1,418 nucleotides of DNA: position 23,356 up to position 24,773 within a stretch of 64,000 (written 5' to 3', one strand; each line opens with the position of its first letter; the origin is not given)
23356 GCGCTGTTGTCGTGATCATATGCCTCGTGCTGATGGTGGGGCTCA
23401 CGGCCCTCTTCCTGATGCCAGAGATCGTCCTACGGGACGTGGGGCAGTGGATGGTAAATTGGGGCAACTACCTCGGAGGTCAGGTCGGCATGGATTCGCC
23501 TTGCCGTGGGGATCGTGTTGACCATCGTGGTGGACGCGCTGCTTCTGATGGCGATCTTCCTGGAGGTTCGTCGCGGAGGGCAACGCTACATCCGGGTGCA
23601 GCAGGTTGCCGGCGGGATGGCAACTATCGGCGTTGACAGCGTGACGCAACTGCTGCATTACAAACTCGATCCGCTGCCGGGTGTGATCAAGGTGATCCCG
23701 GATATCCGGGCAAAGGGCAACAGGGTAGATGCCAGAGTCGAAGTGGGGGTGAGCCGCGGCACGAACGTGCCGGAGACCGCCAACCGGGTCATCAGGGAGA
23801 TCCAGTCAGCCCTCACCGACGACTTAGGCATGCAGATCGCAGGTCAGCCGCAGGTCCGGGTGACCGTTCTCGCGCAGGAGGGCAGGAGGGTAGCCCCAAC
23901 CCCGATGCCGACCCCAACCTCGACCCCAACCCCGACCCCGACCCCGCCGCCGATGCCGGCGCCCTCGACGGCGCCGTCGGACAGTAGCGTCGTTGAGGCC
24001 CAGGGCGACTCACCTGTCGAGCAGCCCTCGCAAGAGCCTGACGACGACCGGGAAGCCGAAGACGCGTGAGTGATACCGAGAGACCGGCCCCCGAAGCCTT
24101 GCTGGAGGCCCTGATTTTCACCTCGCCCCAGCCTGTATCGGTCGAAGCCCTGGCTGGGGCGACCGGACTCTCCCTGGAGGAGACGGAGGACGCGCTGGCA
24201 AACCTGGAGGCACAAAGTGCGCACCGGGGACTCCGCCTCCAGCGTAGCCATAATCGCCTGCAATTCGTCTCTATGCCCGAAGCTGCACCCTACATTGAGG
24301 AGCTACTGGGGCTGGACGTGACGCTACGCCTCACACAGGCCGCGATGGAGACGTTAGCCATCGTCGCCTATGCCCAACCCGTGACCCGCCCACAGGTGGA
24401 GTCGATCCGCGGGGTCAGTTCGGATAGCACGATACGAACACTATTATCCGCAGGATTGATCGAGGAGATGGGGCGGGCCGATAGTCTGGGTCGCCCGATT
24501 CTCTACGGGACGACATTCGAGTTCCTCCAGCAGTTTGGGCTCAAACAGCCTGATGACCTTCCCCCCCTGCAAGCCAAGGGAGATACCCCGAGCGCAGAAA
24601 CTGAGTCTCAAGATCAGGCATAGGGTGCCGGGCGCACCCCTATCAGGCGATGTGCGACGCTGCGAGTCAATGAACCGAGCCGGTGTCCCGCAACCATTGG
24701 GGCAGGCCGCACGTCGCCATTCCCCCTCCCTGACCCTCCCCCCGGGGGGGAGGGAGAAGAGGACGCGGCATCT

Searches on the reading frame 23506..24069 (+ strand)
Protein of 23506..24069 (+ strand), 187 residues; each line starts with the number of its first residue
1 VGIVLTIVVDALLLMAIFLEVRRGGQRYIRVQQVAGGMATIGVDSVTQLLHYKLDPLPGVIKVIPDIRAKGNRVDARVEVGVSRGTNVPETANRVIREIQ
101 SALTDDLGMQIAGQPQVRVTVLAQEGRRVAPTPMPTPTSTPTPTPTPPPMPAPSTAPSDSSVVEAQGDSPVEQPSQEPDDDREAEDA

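Call 14: search_protein_families(library=pfam, proteins=[window:23506-24069:+])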
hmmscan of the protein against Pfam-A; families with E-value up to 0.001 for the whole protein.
window:23506-24069:+ (187 aa): 0 families

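Call 17: search_protein_families(library=ncbifam, proteins=[window:23506-24069:+])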
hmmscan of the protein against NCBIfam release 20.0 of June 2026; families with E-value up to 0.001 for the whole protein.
window:23506-24069:+ (187 aa): 2 families
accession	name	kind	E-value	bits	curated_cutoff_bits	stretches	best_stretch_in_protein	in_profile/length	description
NF033218.1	anchor_AmaP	equivalog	6.1e-06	26.1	55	1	3-110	55-158/166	alkaline shock response membrane anchor protein AmaP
NF033186.1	internalin_K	exception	2.2e-05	23.1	1100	1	51-170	441-549/604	class 1 internalin InlK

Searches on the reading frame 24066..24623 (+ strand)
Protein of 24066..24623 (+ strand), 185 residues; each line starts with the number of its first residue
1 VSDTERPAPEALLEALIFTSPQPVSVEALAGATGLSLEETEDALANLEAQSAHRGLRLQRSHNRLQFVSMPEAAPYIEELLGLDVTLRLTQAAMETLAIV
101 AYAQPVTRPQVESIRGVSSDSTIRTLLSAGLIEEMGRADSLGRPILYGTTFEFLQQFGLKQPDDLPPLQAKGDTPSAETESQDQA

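Call 14: search_protein_families(library=pfam, proteins=[window:24066-24623:+])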
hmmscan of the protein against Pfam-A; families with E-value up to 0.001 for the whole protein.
window:24066-24623:+ (185 aa): 2 families
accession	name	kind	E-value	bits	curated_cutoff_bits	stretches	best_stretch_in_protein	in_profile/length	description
PF04079.22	SMC_ScpB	-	1.3e-48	165.1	27.4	1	12-168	2-160/160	Segregation and condensation complex subunit ScpB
PF17782.7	DprA_WH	-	0.00075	19.9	22.9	0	7-48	12-50/61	DprA winged helix domain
